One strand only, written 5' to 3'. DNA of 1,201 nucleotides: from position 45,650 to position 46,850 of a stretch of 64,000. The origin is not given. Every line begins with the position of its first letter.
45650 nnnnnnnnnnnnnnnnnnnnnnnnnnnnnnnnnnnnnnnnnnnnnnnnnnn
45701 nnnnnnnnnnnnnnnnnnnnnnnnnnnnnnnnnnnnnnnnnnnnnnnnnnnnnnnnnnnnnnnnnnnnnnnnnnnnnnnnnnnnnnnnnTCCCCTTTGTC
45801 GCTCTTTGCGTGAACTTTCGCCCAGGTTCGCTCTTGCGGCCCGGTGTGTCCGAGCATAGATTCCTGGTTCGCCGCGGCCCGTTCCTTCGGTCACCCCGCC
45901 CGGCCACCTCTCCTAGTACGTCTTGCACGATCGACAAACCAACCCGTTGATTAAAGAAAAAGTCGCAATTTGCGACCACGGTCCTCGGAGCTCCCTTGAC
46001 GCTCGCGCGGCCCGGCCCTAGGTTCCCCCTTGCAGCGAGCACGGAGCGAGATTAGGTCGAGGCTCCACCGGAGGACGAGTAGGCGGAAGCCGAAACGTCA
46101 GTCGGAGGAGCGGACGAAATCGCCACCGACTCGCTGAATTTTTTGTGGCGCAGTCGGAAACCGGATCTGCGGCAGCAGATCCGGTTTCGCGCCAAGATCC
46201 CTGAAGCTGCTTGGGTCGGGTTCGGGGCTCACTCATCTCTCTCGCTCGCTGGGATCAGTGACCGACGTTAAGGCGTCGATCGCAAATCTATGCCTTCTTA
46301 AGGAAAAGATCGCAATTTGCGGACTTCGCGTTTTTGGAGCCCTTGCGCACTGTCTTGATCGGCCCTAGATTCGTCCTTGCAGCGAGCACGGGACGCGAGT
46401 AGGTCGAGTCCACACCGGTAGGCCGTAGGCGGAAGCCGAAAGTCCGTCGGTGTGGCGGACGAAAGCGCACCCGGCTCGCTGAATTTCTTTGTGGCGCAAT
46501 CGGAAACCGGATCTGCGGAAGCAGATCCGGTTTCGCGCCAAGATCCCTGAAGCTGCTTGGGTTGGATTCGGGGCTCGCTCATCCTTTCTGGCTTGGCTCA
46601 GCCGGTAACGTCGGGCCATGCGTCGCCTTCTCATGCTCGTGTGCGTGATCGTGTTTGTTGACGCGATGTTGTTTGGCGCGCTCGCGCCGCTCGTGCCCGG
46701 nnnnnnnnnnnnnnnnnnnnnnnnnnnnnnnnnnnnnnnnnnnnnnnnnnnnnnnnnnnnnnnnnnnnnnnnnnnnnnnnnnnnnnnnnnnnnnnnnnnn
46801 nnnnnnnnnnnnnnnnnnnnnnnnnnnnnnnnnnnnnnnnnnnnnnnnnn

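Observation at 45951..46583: Tandemly duplicated module of promoter plus structured RNA, upstream of an MFS transporter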

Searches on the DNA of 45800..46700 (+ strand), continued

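Call 46: search_with_rna_model(model_id=R1, sources=[window, L001, L002, L003, L004, L005, L006, L007, L008, L009, L010, L011, L012, L013, L015, L016, L017, L018, L019, L020, L021, L022, L024, L025, L026, L027, L028, L029, L030, L031, L032, L033, L034, L035, L036, L037, L038, L039, L040, L041, L042, L043, L044, L045, L046], max_evalue=1e-10, make_alignment=true)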
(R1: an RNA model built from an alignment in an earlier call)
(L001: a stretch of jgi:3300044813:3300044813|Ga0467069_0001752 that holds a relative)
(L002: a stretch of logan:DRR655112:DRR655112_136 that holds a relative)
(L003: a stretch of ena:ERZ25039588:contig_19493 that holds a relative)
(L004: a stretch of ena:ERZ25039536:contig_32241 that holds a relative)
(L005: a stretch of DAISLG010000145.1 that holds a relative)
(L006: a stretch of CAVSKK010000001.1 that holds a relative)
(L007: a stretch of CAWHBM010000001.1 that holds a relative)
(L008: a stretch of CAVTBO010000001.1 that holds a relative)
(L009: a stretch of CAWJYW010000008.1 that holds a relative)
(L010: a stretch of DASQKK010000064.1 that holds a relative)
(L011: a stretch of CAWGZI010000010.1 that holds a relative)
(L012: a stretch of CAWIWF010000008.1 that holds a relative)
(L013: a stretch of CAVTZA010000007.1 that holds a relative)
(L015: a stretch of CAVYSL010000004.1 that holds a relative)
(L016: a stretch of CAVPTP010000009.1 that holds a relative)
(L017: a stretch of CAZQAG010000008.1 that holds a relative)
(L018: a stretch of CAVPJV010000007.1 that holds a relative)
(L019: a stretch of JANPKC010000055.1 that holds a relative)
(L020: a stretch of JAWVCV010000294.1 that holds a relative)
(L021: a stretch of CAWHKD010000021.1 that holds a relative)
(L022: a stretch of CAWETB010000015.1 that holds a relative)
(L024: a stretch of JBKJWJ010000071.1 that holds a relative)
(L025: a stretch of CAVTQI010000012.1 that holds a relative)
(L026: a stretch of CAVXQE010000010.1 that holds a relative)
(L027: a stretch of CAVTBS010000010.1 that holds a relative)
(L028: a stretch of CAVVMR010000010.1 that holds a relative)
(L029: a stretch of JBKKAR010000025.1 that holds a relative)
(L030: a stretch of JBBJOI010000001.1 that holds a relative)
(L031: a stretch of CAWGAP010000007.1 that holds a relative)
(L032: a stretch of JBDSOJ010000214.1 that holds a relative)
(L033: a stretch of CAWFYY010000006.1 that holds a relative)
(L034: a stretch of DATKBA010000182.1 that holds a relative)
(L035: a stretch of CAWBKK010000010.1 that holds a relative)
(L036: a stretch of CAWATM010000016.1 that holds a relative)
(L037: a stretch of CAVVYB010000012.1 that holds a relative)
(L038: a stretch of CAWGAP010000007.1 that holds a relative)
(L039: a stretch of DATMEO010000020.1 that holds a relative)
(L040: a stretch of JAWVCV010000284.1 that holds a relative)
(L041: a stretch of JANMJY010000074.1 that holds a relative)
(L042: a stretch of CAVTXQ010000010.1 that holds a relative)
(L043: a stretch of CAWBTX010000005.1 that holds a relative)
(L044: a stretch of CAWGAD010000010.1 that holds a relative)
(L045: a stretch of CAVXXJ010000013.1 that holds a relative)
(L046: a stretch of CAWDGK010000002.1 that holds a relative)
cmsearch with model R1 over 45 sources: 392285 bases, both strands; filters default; matches with E-value up to 1e-10: 78.
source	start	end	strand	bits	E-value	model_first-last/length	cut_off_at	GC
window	46378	46483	+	126.6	1.3e-25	1-106/106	no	0.67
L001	1013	1118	+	126.6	1.3e-25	1-106/106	no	0.67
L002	2748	2853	+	126.6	1.3e-25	1-106/106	no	0.67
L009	5666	5771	-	126.6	1.3e-25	1-106/106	no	0.67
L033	7370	7475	-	126.6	1.3e-25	1-106/106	no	0.67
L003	2833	2938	+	126.4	1.4e-25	1-106/106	no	0.66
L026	2146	2251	-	125.9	1.8e-25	1-106/106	no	0.68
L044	6331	6436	+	125.4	2.3e-25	1-106/106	no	0.68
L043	6673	6778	-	125.2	2.7e-25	1-106/106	no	0.68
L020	4264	4369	-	124.6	3.7e-25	1-106/106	no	0.65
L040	2653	2758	+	124.6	3.7e-25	1-106/106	no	0.65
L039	842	947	+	124.5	3.7e-25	1-106/106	no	0.66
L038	7726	7831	+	124.5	3.8e-25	1-106/106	no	0.65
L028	7022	7127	-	124.5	3.8e-25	1-106/106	no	0.66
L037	5022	5127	-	124.3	4.2e-25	1-106/106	no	0.66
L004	2831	2936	+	124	4.9e-25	1-106/106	no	0.65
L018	273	378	+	123.7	5.9e-25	1-106/106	no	0.66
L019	370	475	+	123.7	5.9e-25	1-106/106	no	0.66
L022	3053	3158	-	123.7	5.9e-25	1-106/106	no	0.66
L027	2326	2431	+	123.7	5.9e-25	1-106/106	no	0.66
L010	2692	2797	+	123.2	7.4e-25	1-106/106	no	0.67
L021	592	697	+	123.2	7.4e-25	1-106/106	no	0.67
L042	5812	5917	+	123.2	7.4e-25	1-106/106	no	0.67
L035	1711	1816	+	123.2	7.6e-25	1-106/106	no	0.66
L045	1921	2026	-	123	8.1e-25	1-106/106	no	0.67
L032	4244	4349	-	123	8.2e-25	1-106/106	no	0.65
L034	3120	3225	-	122.8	9.1e-25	1-106/106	no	0.68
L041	5104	5209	+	122.8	9.3e-25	1-106/106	no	0.67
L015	4068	4173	+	122.3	1.2e-24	1-106/106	no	0.67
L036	6236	6341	-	122.1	1.3e-24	1-106/106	no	0.67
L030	272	377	+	121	2.4e-24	1-106/106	no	0.67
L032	4572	4679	-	120.8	2.6e-24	1-106/106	no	0.64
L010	2921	3028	+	120.5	3.1e-24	1-106/106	no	0.66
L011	7690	7797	-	120.5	3.1e-24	1-106/106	no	0.66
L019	599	706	+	120.5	3.1e-24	1-106/106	no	0.66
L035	2055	2162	+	120.5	3.1e-24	1-106/106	no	0.66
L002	2399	2506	+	120.4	3.3e-24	1-106/106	no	0.63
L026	2492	2599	-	120.4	3.3e-24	1-106/106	no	0.63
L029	7009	7114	-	120.1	3.8e-24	1-106/106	no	0.61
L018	504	611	+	119.3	5.7e-24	1-106/106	no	0.67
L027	2645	2752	+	119.3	5.7e-24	1-106/106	no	0.67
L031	41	148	+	119.3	5.7e-24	1-106/106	no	0.67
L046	1323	1428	-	119.3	5.8e-24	1-106/106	no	0.62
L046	1612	1717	-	119.3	5.8e-24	1-106/106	no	0.62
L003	2531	2638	+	119.2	5.9e-24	1-106/106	no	0.64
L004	2529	2636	+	119.2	5.9e-24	1-106/106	no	0.64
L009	5990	6097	-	119.2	5.9e-24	1-106/106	no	0.64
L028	7343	7450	-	119.2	5.9e-24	1-106/106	no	0.64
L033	7689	7796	-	119.2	5.9e-24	1-106/106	no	0.64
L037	5350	5457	-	119.2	5.9e-24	1-106/106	no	0.64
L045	2265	2372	-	119.2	5.9e-24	1-106/106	no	0.64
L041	4755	4862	+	119.1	6.4e-24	1-106/106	no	0.65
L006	5407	5512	-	118.5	8.5e-24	1-106/106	no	0.6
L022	2821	2928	-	118.5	8.7e-24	1-106/106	no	0.67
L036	6554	6661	-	118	1.1e-23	1-106/106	no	0.66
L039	610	717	+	117.7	1.3e-23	1-106/106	no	0.65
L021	821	928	+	117.3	1.6e-23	1-106/106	no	0.68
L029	6719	6824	-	117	1.9e-23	1-106/106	no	0.62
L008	4623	4728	+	116.1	3e-23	1-106/106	no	0.66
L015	4383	4490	+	115.9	3.4e-23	1-106/106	no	0.65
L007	1788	1893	+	115.9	3.4e-23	1-106/106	no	0.68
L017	7033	7138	+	115.9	3.4e-23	1-106/106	no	0.68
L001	663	770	+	114.3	7.6e-23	1-106/106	no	0.63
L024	22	127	-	114.1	8.6e-23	1-106/106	no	0.61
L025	7197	7302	+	114.1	8.7e-23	1-106/106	no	0.72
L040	2184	2291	+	112.4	2.1e-22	1-106/106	no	0.63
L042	6041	6148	+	111.9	2.7e-22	1-106/106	no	0.66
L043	7007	7114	-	111.8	2.9e-22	1-106/106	no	0.65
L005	5695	5800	-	109.6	9e-22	1-106/106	no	0.67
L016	4312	4417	-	109.5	9.3e-22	1-106/106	no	0.62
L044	5838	5945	+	108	2e-21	1-106/106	no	0.63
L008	4911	5016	+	108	2e-21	1-106/106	no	0.64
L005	5390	5495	-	106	5.9e-21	1-106/106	no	0.65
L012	7295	7401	+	105.8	6.4e-21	1-106/106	no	0.71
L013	1650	1755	-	102.8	3.2e-20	1-106/106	no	0.65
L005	5156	5261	-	88.7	4.8e-17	1-106/106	no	0.7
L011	7921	8000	-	77.8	1.4e-14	27-106/106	5'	0.65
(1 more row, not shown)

Alignment A3: 78 matches aligned to the model, 109 columns, each read 5' to 3' on its own strand. Consensus structure (alignment columns), stored with it:
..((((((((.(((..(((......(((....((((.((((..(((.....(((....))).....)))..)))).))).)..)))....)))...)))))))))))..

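Call 52: search_with_rna_model(model_id=R1, sources=[L048, L049, L050, L051, L052, L053, L054, L055, L056, L057, L058, L059, L060, L061, L062, L063, L064, L065, L066, L067, L068, L069, L070, L071, L072, L073, L074, L075, L076, L077, L078, L079, L080, L081, L082, L083, L084, L085, L086, L087, L088, L089, L090, L091, L092, L093, L094, L095, L096, L097, L098, L099, L100, L101, L102, L103, L104, L105, L106, L107, L108, L109, L110, L111, L112, L113, L114, L115, L116, L117, L118, L119, L120, L121, L122, L123, L124, L125, L126, L127], max_evalue=0.01, make_alignment=true)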
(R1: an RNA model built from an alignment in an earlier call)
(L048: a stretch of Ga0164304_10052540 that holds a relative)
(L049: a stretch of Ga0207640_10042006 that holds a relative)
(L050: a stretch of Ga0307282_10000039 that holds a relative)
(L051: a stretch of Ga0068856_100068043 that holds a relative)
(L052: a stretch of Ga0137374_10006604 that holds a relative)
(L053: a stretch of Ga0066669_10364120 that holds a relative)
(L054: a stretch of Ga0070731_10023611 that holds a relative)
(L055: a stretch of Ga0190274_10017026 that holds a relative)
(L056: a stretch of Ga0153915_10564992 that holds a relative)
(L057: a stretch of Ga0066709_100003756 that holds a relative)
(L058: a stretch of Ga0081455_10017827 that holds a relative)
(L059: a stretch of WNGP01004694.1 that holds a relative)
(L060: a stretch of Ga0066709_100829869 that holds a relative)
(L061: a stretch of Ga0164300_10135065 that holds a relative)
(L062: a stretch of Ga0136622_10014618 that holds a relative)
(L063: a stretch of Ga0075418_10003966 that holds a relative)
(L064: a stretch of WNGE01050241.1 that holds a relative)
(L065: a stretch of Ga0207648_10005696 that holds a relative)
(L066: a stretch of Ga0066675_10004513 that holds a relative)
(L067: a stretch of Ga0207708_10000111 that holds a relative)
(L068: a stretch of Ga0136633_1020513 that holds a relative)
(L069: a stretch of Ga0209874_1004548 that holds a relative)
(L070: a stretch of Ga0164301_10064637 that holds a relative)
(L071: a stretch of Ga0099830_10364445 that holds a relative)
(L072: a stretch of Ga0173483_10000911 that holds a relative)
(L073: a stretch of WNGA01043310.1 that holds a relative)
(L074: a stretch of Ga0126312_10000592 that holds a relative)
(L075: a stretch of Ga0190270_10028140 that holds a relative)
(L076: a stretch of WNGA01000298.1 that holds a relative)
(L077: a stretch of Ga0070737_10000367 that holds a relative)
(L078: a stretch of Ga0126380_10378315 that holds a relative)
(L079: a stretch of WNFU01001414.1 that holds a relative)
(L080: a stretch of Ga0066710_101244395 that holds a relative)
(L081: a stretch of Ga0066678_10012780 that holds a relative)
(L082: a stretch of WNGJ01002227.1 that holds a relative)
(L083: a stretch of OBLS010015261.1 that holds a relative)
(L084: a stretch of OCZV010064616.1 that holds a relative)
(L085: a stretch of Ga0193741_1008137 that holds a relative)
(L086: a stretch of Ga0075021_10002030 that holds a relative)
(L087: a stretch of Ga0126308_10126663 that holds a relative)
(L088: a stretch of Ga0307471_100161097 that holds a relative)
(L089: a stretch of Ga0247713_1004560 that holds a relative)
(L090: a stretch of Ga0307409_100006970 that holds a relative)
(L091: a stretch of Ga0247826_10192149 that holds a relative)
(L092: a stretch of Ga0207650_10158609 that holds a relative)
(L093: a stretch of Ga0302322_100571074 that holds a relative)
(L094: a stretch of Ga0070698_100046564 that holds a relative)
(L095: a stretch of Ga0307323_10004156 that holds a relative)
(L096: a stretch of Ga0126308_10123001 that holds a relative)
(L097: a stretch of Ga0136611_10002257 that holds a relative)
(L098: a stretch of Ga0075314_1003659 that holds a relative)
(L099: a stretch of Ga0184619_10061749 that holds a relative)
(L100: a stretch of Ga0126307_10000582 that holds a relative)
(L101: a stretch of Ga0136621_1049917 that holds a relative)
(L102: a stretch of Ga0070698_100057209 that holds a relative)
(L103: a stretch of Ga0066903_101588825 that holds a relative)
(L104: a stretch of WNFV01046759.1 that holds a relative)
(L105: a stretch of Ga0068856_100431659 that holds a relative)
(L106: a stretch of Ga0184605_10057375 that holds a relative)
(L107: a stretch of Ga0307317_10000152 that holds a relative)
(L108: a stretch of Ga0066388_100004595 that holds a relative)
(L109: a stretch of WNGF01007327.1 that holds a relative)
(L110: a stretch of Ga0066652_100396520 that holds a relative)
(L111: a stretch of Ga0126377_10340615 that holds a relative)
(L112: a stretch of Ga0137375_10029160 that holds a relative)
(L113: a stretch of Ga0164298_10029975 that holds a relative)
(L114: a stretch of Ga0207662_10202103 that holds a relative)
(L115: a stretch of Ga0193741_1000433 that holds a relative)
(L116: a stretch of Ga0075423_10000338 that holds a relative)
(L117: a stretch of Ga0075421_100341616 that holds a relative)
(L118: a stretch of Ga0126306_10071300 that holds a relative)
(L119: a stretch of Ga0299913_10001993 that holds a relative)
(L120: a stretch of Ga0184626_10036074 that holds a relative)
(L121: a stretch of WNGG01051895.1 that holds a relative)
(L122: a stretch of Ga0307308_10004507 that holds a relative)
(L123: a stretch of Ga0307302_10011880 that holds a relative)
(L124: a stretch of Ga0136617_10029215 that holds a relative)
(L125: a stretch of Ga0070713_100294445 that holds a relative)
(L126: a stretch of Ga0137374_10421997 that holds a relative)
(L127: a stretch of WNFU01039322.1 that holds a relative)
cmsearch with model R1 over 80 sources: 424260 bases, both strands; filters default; matches with E-value up to 0.01: 98.
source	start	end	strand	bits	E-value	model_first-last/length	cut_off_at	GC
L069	3070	3175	-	119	7e-24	1-106/106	no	0.68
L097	5059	5166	+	115.7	4e-23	1-106/106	no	0.66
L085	902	1007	+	114.1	9.5e-23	1-106/106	no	0.68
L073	2805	2910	-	114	9.6e-23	1-106/106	no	0.69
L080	6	111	+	113.9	1e-22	1-106/106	no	0.62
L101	834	939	+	113.9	1e-22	1-106/106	no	0.65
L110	311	416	-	113.4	1.4e-22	1-106/106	no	0.67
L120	628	733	-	113.1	1.6e-22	1-106/106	no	0.65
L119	378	483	+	112.8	1.8e-22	1-106/106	no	0.7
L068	3075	3182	+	112.6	2e-22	1-106/106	no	0.68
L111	605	710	-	112.5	2.1e-22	1-106/106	no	0.65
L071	611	716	+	112.2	2.6e-22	1-106/106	no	0.68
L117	1619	1724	-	112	2.7e-22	1-106/106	no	0.7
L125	1375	1480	-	111.6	3.4e-22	1-106/106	no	0.69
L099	496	601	-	111.5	3.5e-22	1-106/106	no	0.64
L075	2061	2166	-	111.3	3.9e-22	1-106/106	no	0.62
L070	1297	1402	+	111.3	4e-22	1-106/106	no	0.71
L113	1411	1516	-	111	4.7e-22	1-106/106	no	0.65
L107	2403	2508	+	110.8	5.1e-22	1-106/106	no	0.69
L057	1148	1253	-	110.4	6.3e-22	1-106/106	no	0.68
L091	631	736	-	110.3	6.9e-22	1-106/106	no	0.66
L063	9464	9569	+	109.7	9.3e-22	1-106/106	no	0.62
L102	527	632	+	109.5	1e-21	1-106/106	no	0.65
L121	29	134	+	109.5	1e-21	1-106/106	no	0.64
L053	526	631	+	109.4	1.1e-21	1-106/106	no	0.64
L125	1135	1240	-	109.3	1.1e-21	1-106/106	no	0.67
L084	485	590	-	109.2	1.2e-21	1-106/106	no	0.61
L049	2453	2558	+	109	1.3e-21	1-106/106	no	0.6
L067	6432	6537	-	109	1.3e-21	1-106/106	no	0.6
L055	2792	2897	-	108.9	1.4e-21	1-106/106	no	0.69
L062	279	384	-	108.9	1.4e-21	1-106/106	no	0.65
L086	9236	9341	-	108.8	1.5e-21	1-106/106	no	0.65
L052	826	931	+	108.3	2e-21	1-106/106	no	0.66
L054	2602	2707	-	108.2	2.1e-21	1-106/106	no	0.63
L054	2361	2466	-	108.1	2.1e-21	1-106/106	no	0.69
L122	3009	3114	+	107.7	2.6e-21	1-106/106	no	0.6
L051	3413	3518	-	107.6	2.8e-21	1-106/106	no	0.71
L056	568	673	+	107.2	3.4e-21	1-106/106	no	0.71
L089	3066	3171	-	107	3.8e-21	1-106/106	no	0.66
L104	225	330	-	106.9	4e-21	1-106/106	no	0.65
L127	2883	2988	-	106.9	4e-21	1-106/106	no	0.65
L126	581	686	+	106.4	5.3e-21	1-106/106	no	0.67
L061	682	788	+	106.4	5.3e-21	1-106/106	no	0.67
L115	6376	6481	-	106.3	5.5e-21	1-106/106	no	0.62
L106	165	271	+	106.2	5.7e-21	1-106/106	no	0.67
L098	636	741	+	106.1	5.9e-21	1-106/106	no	0.63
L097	5405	5524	+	105.9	6.7e-21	1-106/106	no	0.65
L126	824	929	+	105.5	8.1e-21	1-106/106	no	0.65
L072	3579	3684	-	105.4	8.7e-21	1-106/106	no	0.69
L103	1119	1224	+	105.4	8.8e-21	1-106/106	no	0.7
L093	92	197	+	105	1.1e-20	1-106/106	no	0.66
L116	1557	1662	+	104.9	1.1e-20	1-106/106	no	0.65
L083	1904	2009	-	104.9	1.1e-20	1-106/106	no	0.71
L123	3613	3718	+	104.7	1.2e-20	1-106/106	no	0.69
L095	2374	2479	-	103.9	1.9e-20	1-106/106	no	0.67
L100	12663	12768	+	103.8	2e-20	1-106/106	no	0.68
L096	350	455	-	103.4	2.4e-20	1-106/106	no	0.69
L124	3859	3964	+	103.3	2.6e-20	1-106/106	no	0.59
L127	2617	2722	-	103.2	2.7e-20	1-106/106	no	0.68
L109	10910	11015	+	103.2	2.7e-20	1-106/106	no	0.65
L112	5702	5808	+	102.4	4.1e-20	1-106/106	no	0.68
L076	260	365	-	102.4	4.1e-20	1-106/106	no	0.64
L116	1338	1443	+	102.1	4.8e-20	1-106/106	no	0.64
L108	4019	4124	+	102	5e-20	1-106/106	no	0.67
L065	1927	2033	-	101.8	5.6e-20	1-106/106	no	0.66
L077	9135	9241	+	101.6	6.3e-20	1-106/106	no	0.7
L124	3636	3741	+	101.3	7.4e-20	1-106/106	no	0.65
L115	6664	6769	-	101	8.7e-20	1-106/106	no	0.67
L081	651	756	-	100.5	1.1e-19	1-106/106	no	0.63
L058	4206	4311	+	100.5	1.1e-19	1-106/106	no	0.72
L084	711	816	-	100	1.5e-19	1-106/106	no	0.69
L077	8833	8938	+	99.9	1.5e-19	1-106/106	no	0.74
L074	8734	8839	-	99.9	1.5e-19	1-106/106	no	0.61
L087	1372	1477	+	99.2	2.1e-19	1-106/106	no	0.62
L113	1672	1777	-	98.9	2.6e-19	1-106/106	no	0.66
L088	1313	1418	-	97.1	6.6e-19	1-106/106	no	0.64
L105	391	496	+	97.1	6.6e-19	1-106/106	no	0.64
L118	1710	1815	+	96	1.2e-18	1-106/106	no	0.61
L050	6788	6893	-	95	1.9e-18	1-106/106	no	0.62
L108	6030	6149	-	94.9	2.1e-18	1-106/106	no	0.66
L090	1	99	+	94.8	2.2e-18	8-106/106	5'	0.65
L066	3296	3401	-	94.1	3.2e-18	1-106/106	no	0.66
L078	398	503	-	88.9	4.6e-17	1-106/106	no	0.66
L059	1807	1912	-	87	1.3e-16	1-106/106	no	0.66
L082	9965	10070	+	86.6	1.6e-16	1-106/106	no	0.64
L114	806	911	+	83.9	6.4e-16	1-106/106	no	0.66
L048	1211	1316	+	81.3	2.5e-15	1-106/106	no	0.66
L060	1255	1342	+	79.8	5.5e-15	1-88/106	3'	0.64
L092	690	795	-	78.1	1.3e-14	1-106/106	no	0.65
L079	12316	12426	+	58.4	3.8e-10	1-106/106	no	0.52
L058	4670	4774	+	57.7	5.4e-10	1-106/106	no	0.7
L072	3102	3206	-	57.4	6.4e-10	1-106/106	no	0.67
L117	1155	1259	-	57.3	6.8e-10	1-106/106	no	0.7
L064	2805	2916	-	56.6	1e-09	1-106/106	no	0.52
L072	3341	3443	-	53.5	4.9e-09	1-106/106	no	0.68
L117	1379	1481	-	50.8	2e-08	1-106/106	no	0.7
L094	2388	2499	-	50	3.1e-08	1-106/106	no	0.53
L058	4447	4550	+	38.5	1.2e-05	1-106/106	no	0.73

Alignment A4: 98 matches aligned to the model, 134 columns, each read 5' to 3' on its own strand. Consensus structure (alignment columns), stored with it:
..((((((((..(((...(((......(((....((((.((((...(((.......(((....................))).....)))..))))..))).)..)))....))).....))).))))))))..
